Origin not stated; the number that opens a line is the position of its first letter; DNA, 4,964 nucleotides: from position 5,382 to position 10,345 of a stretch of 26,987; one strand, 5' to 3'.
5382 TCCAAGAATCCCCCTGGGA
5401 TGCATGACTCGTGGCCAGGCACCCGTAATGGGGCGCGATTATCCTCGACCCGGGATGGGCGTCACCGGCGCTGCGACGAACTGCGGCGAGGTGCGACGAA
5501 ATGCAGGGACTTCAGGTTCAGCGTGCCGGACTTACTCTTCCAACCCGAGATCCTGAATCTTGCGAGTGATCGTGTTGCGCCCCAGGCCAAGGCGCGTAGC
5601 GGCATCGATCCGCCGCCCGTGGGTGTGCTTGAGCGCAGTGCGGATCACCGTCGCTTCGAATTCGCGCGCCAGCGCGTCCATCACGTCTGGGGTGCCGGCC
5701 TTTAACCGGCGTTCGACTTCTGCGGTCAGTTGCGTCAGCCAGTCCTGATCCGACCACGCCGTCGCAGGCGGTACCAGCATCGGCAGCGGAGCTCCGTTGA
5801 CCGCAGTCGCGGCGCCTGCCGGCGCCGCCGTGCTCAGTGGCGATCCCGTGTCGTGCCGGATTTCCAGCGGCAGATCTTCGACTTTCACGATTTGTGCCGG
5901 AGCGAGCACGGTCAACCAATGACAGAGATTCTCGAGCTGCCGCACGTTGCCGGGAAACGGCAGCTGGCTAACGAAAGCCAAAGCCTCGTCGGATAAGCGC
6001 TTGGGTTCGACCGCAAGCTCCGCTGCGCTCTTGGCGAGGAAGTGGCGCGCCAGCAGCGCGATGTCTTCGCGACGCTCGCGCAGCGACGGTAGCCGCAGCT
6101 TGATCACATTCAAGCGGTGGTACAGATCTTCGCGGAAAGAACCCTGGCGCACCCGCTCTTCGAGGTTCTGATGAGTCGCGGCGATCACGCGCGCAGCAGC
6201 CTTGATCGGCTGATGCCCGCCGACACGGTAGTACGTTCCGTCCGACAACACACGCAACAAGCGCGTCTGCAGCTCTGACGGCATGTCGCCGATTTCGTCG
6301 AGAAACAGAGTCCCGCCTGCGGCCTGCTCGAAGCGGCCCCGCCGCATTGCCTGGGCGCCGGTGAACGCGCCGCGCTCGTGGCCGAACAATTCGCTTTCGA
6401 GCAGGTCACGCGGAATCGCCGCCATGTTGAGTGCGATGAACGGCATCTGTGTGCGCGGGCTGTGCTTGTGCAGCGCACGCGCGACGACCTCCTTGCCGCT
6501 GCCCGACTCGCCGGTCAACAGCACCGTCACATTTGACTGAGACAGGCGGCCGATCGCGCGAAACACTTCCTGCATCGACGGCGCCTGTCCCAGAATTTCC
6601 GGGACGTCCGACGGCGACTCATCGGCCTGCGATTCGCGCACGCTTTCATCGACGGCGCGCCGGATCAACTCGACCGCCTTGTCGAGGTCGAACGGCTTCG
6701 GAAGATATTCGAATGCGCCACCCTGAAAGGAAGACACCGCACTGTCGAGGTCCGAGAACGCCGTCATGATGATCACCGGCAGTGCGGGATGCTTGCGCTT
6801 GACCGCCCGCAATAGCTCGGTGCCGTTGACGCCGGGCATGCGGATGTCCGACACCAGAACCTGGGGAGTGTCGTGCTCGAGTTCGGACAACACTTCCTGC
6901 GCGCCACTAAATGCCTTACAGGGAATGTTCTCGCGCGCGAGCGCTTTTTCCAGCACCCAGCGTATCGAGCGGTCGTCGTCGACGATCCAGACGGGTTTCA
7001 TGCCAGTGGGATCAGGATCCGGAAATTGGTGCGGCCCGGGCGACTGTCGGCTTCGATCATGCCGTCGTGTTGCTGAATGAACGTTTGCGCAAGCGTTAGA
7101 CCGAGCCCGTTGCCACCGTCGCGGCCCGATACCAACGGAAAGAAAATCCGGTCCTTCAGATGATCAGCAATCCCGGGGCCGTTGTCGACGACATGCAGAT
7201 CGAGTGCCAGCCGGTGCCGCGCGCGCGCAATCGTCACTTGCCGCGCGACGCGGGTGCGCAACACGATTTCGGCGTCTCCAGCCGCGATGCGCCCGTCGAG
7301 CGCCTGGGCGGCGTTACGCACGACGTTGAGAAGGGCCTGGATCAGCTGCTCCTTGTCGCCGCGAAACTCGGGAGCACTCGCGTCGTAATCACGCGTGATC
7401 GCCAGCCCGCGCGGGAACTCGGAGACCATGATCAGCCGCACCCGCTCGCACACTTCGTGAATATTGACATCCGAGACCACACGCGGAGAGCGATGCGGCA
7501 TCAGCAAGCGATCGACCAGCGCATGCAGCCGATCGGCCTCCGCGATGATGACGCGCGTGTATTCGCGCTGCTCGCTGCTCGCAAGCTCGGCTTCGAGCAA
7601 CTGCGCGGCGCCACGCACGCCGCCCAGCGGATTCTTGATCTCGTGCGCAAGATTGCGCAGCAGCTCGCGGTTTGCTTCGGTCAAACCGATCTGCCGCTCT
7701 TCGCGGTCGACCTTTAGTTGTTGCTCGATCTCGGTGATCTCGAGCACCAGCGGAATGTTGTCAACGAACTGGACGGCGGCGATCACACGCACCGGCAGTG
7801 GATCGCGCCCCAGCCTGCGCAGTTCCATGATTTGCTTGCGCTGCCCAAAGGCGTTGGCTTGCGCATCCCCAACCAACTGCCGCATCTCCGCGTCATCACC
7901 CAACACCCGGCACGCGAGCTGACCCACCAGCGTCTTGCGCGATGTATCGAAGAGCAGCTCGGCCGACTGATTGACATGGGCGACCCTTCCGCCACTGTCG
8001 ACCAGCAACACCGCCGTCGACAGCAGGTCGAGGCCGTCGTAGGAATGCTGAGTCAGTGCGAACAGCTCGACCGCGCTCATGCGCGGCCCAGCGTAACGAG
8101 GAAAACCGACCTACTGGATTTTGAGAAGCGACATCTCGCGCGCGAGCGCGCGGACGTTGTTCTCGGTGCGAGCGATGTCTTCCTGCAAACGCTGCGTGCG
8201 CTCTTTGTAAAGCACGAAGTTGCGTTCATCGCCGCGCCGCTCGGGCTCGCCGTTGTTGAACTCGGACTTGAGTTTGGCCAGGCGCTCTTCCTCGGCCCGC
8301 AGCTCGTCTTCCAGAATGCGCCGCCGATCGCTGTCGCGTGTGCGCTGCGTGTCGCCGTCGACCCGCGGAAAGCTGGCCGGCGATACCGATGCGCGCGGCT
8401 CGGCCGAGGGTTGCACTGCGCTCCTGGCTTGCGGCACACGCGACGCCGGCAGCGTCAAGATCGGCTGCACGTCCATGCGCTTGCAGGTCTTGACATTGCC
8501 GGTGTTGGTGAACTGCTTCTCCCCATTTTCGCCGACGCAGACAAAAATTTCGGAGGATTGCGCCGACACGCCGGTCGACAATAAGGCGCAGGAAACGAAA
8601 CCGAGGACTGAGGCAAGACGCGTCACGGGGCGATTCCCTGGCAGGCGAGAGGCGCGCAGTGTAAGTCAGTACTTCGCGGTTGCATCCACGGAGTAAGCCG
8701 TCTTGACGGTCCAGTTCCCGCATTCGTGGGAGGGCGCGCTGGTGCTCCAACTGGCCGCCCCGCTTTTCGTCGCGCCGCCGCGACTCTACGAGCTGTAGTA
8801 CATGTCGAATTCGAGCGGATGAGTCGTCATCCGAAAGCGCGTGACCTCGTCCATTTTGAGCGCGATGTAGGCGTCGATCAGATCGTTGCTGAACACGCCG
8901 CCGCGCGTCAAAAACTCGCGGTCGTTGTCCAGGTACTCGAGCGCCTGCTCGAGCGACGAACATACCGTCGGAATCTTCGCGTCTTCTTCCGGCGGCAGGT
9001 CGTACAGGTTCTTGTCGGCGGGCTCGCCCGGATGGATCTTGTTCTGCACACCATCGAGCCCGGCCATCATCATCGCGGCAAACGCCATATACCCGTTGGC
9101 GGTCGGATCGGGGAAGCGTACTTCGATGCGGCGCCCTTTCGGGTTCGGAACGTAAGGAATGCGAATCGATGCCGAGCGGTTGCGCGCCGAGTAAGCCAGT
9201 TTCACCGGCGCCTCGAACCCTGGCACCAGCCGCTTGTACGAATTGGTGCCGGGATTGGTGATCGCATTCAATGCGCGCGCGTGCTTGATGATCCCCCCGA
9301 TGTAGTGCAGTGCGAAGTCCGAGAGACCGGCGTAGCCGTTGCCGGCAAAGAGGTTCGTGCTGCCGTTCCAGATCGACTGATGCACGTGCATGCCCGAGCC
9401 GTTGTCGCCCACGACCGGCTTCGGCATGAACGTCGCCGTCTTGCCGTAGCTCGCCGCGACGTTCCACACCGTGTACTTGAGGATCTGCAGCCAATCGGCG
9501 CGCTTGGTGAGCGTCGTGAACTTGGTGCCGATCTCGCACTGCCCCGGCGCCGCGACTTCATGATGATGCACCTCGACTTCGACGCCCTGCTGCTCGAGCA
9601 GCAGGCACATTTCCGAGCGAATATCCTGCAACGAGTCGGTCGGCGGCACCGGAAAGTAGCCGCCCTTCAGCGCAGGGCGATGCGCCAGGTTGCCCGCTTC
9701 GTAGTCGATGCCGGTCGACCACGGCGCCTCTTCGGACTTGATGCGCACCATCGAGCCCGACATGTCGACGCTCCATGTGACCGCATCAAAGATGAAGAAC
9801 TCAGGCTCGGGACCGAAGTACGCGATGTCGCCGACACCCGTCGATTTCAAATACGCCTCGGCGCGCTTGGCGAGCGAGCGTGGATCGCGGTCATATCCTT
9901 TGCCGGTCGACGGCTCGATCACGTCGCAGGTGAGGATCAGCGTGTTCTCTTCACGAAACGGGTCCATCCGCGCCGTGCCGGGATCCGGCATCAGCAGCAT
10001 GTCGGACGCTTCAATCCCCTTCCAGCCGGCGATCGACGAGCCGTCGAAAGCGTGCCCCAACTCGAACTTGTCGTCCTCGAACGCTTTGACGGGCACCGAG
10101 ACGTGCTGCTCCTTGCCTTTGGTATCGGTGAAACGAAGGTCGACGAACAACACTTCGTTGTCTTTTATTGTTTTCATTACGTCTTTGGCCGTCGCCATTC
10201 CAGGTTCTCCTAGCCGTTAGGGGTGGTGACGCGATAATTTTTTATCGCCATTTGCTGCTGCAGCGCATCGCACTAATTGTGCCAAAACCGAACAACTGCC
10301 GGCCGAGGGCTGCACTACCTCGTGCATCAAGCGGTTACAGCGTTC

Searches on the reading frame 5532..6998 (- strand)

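Call 53: search_protein_families(library=pfam, proteins=[window:5532-6998:-], max_evalue=0.00001)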
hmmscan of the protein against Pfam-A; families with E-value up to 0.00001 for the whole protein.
window:5532-6998:- (488 aa): 6 families
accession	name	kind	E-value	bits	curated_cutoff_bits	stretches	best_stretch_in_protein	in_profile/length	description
PF00158.32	Sigma54_activat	-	5.1e-70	235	20.2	1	135-301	1-167/168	Sigma-54 interaction domain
PF00072.30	Response_reg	-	8.8e-26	90.7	30.2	1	3-112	1-110/111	Response regulator receiver domain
PF25601.1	AAA_lid_14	-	2.3e-25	88.6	27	1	307-385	1-79/87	AAA+ ATPase lid domain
PF14532.12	Sigma54_activ_2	-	2.1e-24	86.8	25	1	136-306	1-138/138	Sigma-54 interaction domain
PF02954.25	HTH_8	-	1.3e-10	41.2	22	1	445-482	3-40/42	Bacterial regulatory protein, Fis family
PF07728.20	AAA_5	-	4.7e-10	40.1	22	1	159-279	2-125/139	AAA domain (dynein-related subfamily)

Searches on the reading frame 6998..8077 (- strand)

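Call 53: search_protein_families(library=pfam, proteins=[window:6998-8077:-], max_evalue=0.00001)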
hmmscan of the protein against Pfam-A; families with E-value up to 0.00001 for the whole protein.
window:6998-8077:- (359 aa): 2 families
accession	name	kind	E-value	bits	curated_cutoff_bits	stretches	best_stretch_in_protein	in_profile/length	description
PF00512.31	HisKA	-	1e-16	61.1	26.9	1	136-193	2-59/66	His Kinase A (phospho-acceptor) domain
PF02518.31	HATPase_c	-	1.6e-15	57.9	26.4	1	240-358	1-109/111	Histidine kinase-, DNA gyrase B-, and HSP90-like ATPase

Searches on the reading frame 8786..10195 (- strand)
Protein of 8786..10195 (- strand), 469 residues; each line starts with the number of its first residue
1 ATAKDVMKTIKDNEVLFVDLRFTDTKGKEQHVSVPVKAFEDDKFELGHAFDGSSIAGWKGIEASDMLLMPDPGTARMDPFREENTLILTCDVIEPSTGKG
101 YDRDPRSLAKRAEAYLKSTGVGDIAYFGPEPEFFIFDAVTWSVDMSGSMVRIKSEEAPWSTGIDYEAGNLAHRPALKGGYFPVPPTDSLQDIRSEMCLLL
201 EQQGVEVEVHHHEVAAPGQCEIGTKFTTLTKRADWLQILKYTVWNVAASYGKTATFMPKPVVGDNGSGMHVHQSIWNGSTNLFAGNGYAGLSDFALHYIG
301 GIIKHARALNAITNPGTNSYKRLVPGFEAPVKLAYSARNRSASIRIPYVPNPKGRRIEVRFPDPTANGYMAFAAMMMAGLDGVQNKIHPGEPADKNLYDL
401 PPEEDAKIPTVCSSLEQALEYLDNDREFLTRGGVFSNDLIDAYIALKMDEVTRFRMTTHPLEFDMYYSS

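Call 53: search_protein_families(library=pfam, proteins=[window:8786-10195:-], max_evalue=0.00001)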
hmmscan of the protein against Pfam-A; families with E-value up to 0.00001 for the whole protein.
window:8786-10195:- (469 aa): 2 families
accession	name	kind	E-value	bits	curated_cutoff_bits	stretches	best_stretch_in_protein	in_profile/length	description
PF00120.29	Gln-synt_C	-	8.4e-136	453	24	1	103-466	2-344/344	Glutamine synthetase, catalytic domain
PF03951.24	Gln-synt_N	-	1.7e-31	108.1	33.4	1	15-95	2-82/82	Glutamine synthetase, beta-Grasp domain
